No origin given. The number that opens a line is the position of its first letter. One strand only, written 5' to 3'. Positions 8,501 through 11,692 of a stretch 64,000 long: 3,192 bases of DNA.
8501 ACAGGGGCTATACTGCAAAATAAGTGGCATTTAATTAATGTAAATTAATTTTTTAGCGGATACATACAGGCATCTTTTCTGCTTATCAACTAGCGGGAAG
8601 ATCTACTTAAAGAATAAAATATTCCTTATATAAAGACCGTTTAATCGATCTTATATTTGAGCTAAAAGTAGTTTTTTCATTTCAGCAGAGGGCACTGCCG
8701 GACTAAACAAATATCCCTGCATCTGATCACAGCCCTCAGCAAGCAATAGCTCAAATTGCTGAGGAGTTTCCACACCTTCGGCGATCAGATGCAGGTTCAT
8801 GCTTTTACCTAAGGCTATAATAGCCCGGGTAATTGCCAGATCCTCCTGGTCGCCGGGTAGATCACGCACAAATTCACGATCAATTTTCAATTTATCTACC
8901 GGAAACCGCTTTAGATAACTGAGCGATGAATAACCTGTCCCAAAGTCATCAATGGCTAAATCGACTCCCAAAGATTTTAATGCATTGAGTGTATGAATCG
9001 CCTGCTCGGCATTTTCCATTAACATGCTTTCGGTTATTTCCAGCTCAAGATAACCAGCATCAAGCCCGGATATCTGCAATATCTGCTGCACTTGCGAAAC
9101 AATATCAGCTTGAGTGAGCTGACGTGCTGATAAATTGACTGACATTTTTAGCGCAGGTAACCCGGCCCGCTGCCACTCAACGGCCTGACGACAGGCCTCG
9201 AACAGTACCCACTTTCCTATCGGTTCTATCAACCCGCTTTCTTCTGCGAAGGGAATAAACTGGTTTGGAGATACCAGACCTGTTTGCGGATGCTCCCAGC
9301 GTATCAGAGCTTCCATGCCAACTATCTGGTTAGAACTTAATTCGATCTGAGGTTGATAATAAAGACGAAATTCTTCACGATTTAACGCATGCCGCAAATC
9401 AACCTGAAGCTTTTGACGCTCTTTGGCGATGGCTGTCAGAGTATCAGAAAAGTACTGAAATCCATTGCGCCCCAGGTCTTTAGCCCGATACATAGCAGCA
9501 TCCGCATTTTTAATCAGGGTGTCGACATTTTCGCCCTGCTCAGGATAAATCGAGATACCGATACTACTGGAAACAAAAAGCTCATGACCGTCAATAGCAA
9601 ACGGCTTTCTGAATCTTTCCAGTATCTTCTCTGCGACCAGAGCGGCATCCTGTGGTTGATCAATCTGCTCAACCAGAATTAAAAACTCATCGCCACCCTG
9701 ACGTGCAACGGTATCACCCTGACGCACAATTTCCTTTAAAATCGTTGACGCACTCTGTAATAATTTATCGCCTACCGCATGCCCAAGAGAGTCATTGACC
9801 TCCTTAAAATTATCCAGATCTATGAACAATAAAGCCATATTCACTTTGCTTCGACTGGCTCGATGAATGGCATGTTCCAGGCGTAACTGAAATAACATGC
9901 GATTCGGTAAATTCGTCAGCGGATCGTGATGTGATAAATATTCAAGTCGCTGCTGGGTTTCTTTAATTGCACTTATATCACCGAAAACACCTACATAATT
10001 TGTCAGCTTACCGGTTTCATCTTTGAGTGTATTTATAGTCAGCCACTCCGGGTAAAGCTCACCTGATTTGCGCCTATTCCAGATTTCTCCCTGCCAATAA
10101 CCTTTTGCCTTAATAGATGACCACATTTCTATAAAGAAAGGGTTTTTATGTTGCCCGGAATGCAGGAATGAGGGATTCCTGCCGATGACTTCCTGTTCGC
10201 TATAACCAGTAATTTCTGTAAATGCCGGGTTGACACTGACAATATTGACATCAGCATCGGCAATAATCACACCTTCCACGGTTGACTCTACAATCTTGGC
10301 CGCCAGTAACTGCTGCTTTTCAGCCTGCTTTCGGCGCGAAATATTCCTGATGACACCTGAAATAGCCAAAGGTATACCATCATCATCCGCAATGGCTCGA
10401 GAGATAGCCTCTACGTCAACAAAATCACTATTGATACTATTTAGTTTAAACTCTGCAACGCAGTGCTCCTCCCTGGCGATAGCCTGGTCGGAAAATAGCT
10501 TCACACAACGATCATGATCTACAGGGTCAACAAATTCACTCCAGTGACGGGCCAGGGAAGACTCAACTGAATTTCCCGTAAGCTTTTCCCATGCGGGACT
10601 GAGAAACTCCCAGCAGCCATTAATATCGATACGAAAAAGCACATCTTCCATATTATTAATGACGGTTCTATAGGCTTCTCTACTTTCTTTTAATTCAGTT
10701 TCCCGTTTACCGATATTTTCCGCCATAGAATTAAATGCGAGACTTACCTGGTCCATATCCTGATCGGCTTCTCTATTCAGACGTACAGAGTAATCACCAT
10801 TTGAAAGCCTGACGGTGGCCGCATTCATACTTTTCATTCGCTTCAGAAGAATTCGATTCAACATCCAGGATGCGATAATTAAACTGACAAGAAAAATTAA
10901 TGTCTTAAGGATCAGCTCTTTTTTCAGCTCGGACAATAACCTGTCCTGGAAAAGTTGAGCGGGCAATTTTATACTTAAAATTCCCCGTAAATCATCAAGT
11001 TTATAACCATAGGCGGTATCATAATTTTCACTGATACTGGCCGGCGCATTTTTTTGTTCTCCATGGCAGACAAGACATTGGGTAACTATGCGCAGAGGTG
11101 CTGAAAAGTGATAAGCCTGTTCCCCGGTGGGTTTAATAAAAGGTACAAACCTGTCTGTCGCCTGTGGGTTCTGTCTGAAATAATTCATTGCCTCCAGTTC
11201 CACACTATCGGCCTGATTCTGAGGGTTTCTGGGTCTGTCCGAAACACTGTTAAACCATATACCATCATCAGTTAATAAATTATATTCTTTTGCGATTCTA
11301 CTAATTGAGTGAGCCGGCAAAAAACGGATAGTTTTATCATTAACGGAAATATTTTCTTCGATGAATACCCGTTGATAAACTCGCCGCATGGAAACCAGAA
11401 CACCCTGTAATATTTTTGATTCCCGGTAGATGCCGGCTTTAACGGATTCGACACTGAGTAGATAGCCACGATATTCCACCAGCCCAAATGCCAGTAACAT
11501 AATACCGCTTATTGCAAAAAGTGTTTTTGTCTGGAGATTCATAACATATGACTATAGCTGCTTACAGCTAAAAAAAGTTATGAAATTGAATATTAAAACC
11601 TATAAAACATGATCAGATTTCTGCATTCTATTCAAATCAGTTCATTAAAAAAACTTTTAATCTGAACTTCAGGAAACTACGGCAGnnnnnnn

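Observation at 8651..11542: c-di-GMP turnover protein (GGDEF-EAL) whose periplasmic sensor carries a covalent haem-c motif, encoded beside the multihaem cluster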

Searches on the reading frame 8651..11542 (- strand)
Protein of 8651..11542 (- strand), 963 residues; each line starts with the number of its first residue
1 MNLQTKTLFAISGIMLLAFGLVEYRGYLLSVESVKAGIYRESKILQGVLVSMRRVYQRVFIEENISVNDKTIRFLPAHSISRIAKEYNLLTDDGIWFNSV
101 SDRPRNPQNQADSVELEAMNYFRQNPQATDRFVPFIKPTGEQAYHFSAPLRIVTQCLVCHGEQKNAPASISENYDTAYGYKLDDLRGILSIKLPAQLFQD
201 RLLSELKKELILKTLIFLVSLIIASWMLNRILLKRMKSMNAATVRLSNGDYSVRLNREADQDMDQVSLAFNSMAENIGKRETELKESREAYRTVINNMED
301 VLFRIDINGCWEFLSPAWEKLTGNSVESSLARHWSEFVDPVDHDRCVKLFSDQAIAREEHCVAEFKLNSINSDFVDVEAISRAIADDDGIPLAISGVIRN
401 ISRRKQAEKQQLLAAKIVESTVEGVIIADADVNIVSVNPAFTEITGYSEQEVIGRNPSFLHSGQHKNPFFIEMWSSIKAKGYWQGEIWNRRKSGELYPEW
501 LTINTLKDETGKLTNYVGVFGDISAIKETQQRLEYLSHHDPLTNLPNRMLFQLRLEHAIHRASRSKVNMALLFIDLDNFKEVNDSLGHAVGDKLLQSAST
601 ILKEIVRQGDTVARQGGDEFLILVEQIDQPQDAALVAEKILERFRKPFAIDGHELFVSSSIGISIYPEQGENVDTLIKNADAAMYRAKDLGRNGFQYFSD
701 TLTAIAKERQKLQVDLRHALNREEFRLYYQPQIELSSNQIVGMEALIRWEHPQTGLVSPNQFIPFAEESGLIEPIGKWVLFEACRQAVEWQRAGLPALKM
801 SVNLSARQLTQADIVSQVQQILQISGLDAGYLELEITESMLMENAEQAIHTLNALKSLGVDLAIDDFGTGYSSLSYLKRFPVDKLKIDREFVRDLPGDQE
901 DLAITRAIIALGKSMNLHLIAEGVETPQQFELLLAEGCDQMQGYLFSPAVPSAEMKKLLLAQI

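Call 5: search_protein_families(library=pfam, proteins=[window:8651-11542:-], max_evalue=0.01)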
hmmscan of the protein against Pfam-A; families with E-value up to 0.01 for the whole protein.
window:8651-11542:- (963 aa): 10 families
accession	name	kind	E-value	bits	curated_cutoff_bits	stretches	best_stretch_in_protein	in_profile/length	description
PF00563.25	EAL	-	1.6e-78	263.8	31.3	1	715-948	3-235/236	EAL domain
PF00990.26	GGDEF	-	6.2e-53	179.3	23.8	1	537-693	1-160/161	Diguanylate cyclase, GGDEF domain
PF11845.13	Tll0287-like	-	1.6e-26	93.9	24.1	1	47-194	17-144/144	Tll0287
PF13426.13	PAS_9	-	5.7e-23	81.6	27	2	423-524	2-102/103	PAS domain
PF00989.32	PAS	-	1.1e-17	64.5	22.6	2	416-523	5-113/113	PAS fold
PF08447.18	PAS_3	-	9.5e-17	61.5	25.6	2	434-519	1-88/89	PAS fold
PF13188.13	PAS_8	-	4e-11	42.9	21.8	1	416-452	5-41/65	PAS domain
PF08448.16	PAS_4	-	2.4e-09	37.8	23.1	1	419-524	2-106/110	PAS fold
PF00672.30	HAMP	-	4.4e-06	27.4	25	1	228-277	2-51/53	HAMP domain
PF24820.1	Diguanyl_cycl_sensor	-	0.00047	20.5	28.1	0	294-379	1-91/109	Diguanylate cyclase-like sensor domain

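Call 17: find_related_loci(query=window:8651-11542:-, collection=genome_contigs, flank=10000)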
Query window:8651-11542:- (963 aa) in genome_contigs; peptide patterns used: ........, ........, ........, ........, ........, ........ (x = any residue, [..] = any of these).
600 stretches matched a pattern (row limit reached: there are more); 599 encode a relative of the query (tblastn E <= 1e-3); the best 80 are kept; 80 distinct loci.
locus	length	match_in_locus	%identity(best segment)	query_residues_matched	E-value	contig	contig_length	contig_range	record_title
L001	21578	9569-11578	50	281-952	0e+0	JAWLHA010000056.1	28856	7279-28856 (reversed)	MAG: Gammaproteobacteria bacterium isolate 30dZY2.bin.20 NODE_2056_length_28856_cov_9.471224, whole genome shotgun seque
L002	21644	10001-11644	57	414-961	0e+0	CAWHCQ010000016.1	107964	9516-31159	MAG: uncultured Gammaproteobacteria bacterium isolate MFD03551.bin.2.59 genome assembly, contig: contig_27808, whole gen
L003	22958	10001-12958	46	233-959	0e+0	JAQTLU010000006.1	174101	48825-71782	MAG: Gallionellaceae bacterium isolate STA_24 NODE_179_length_174101_cov_20.850087_Sandtown_A, whole genome shotgun sequ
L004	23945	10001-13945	48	294-959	0e+0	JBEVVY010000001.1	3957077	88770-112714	MAG: Sedimenticola sp. isolate 3502E c_000000000001, whole genome shotgun sequence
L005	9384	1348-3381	46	279-960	0e+0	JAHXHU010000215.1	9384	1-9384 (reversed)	MAG: Candidatus Thiodiazotropha sp. (ex Ustalcina ferruginea) isolate L011_Th1 c_000000000161, whole genome shotgun sequ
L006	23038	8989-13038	53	399-959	0e+0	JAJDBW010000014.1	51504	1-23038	MAG: Nitrospirota bacterium isolate OFTM308 OFTM308_13, whole genome shotgun sequence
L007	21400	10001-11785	51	364-960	0e+0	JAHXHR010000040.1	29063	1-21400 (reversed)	MAG: Candidatus Thiodiazotropha sp. (ex Epidulcina cf. delphinae) isolate 3502H_Th1 c_000000000103, whole genome shotgun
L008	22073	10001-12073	45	267-959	0e+0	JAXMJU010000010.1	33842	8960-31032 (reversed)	MAG: Sulfuritalea sp. isolate G9_concoct.bin.37 k141_437600, whole genome shotgun sequence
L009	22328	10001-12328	53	380-947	0e+0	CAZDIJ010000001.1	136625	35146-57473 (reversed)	MAG TPA_asm: uncultured Sulfuricella sp. isolate binchicken_co266_137 genome assembly, contig: NODE_300_length_136625_co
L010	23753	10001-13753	52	276-962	0e+0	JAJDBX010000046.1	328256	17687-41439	MAG: Nitrospirota bacterium isolate OFTM336 OFTM336_45, whole genome shotgun sequence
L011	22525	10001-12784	51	281-959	0e+0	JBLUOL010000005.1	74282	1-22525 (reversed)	Pseudomonas sp. GW6 NODE_5_length_74282_cov_8.942753, whole genome shotgun sequence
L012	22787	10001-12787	50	281-961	0e+0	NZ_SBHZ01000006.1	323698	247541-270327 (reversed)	Ectopseudomonas khazarica strain TBZ2 NODE_6_length_323698_cov_13.6184, whole genome shotgun sequence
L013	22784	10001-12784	51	281-959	0e+0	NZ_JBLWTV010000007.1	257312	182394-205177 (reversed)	MAG: Pseudomonas sp. isolate EA08-02 A08.013.metabat.2RE.5K@7, whole genome shotgun sequence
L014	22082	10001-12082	47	277-955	0e+0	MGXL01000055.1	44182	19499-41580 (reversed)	MAG: Gammaproteobacteria bacterium RBG_16_57_12 RBG_16_scaffold_2722, whole genome shotgun sequence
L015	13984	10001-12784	51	281-959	0e+0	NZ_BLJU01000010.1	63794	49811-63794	Pseudomonas yangonensis strain MY50 MY50_contig_10, whole genome shotgun sequence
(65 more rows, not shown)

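Call 18: find_encoding_contigs(protein=window:8651-11542:-, flank=10000, max_places=4)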
Protein window:8651-11542:- (963 aa): 8 contigs read that carry it; 4 places shown.
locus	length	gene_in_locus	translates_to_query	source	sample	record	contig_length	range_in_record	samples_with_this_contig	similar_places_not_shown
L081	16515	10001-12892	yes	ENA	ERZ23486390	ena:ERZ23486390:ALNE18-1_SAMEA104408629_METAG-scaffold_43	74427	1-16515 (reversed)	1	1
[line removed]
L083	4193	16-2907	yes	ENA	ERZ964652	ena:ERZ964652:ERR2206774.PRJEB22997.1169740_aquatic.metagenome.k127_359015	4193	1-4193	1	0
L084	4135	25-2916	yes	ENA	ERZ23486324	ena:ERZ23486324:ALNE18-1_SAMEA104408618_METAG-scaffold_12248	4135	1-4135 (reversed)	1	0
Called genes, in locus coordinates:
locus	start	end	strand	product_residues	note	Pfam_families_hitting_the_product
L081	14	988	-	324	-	PF16868:NMT1_3, PF09084:NMT1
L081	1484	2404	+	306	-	PF00795:CN_hydrolase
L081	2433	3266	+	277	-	PF00196:GerE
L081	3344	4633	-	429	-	PF00202:Aminotran_3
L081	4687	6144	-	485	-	PF00171:Aldedh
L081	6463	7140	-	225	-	PF13442:Cytochrome_CBB3 (weak), PF00034:Cytochrom_C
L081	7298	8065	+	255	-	-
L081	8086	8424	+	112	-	-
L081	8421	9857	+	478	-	PF01297:ZnuA, PF02630:SCO1-SenC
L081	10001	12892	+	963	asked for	PF11845:Tll0287-like, PF00672:HAMP (weak), PF00989:PAS, PF13188:PAS_8 (weak), PF13426:PAS_9, PF08447:PAS_3, PF00990:GGDEF, PF00563:EAL, +1 more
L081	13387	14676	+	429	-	PF14522:Cytochrome_C7 (faint), PF22113:Mtrc-MtrF_II-IV_dom (faint), PF13435:Cytochrome_C554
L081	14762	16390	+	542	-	PF14522:Cytochrome_C7 (faint), PF14537:Cytochrom_c3_2 (faint), PF22113:Mtrc-MtrF_II-IV_dom (weak), PF11783:Cytochrome_cB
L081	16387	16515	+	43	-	?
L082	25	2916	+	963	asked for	PF11845:Tll0287-like, PF00672:HAMP (weak), PF00989:PAS, PF13188:PAS_8 (weak), PF13426:PAS_9, PF08447:PAS_3, PF00990:GGDEF, PF00563:EAL, +1 more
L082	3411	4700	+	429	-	PF14522:Cytochrome_C7 (faint), PF22113:Mtrc-MtrF_II-IV_dom (faint), PF13435:Cytochrome_C554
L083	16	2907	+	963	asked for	PF11845:Tll0287-like, PF00672:HAMP (weak), PF00989:PAS, PF13188:PAS_8 (weak), PF13426:PAS_9, PF08447:PAS_3, PF00990:GGDEF, PF00563:EAL, +1 more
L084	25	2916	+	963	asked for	PF11845:Tll0287-like, PF00672:HAMP (weak), PF00989:PAS, PF13188:PAS_8 (weak), PF13426:PAS_9, PF08447:PAS_3, PF00990:GGDEF, PF00563:EAL, +1 more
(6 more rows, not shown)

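Call 20: search_protein_families(library=ncbifam, proteins=[window:8651-11542:-], max_evalue=0.001)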
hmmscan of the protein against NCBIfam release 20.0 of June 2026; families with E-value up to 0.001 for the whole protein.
window:8651-11542:- (963 aa): 51 families (the best 25 are shown)
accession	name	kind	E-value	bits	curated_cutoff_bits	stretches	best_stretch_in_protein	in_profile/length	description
NF045675.1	PhdiestaseDibA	equivalog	1.9e-227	756.5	980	1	401-956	67-622/623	phosphodiesterase DibA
NF053781.1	cdiGMPphdstlr2612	equivalog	2e-142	476.3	1600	2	331-961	631-1267/1268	Tlr1612 family c-di-GMP phosphodiesterase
NF007474.0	PRK10060.1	equivalog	6.1e-140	467.5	782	1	410-958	109-653/663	cyclic di-GMP phosphodiesterase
NF008467.0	PRK11359.1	equivalog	4.2e-127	425.2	857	2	528-956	367-789/800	oxygen-sensing cyclic-di-GMP phosphodiesterase DosP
NF052458.1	PhdiestGepA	equivalog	4e-117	392.5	1200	1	538-954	426-836/840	phosphodiesterase GepA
NF008807.1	PRK11829.1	equivalog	1.5e-97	327.3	733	1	525-956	230-659/670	biofilm formation regulator HmsP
NF007298.0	PRK09776.1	equivalog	1.3e-90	304.8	1135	1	330-952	471-1099/1111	diguanylate cyclase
NF007839.0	PRK10551.1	equivalog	1.1e-55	189.2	461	1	707-958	259-509/518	cyclic di-GMP phosphodiesterase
NF007423.1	PRK09966.1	equivalog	6.8e-54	183.2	325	1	526-688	228-390/390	diguanylate cyclase DgcN/YfiN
NF052596.1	RR_EAL_PvrR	equivalog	9.8e-51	172.6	580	1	708-960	138-390/398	response regulator cyclic di-GMP phosphodiesterase PvrR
TIGR00254.1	GGDEF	domain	8.3e-44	149.2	37.4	1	533-697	1-166/168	diguanylate cyclase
NF045673.1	c-di-GMPRcptLapD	equivalog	2.4e-43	148.4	1020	1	531-951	230-646/647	cyclic di-GMP receptor LapD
NF008281.1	PRK11059.1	equivalog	6.8e-41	140.3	663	1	538-950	222-630/633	RNase E specificity factor CsrD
NF038266.1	diguan_SiaD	equivalog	5.6e-40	137.3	290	1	525-693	82-250/252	biofilm regulation diguanylate cyclase SiaD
NF007135.0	PRK09581.1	equivalog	1.2e-38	133.1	474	1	532-693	288-450/457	PleD family two-component system response regulator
TIGR00229.1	sensory_box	domain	1e-35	122.6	22.9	2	416-533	9-126/126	PAS domain S-box protein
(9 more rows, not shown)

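Call 50: list_cluster_members(proteins=[window:8651-11542:-, window:54321-56684:-, window:5153-6781:-, window:6867-8156:-, window:3010-4464:-, window:30817-35721:-])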
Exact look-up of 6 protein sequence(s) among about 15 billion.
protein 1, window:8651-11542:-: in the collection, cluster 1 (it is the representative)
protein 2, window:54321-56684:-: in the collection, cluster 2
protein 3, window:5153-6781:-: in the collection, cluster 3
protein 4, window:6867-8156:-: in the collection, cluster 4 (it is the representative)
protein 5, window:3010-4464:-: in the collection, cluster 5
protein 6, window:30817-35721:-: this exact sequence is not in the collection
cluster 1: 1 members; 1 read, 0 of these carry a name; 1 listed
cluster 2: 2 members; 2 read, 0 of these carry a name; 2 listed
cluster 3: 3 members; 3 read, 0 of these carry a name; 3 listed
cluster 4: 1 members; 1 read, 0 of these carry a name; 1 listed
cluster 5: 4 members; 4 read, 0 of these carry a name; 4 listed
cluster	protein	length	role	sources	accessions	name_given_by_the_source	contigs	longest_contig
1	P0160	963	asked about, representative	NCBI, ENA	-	-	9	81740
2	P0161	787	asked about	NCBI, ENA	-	-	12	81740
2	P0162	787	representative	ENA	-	-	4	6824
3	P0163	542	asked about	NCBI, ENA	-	-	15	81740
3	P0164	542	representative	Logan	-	-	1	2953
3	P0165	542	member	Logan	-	-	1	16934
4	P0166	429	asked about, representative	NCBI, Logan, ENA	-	-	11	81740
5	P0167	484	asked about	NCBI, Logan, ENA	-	-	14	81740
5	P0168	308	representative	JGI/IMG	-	-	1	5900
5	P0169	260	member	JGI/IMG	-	-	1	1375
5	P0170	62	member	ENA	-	-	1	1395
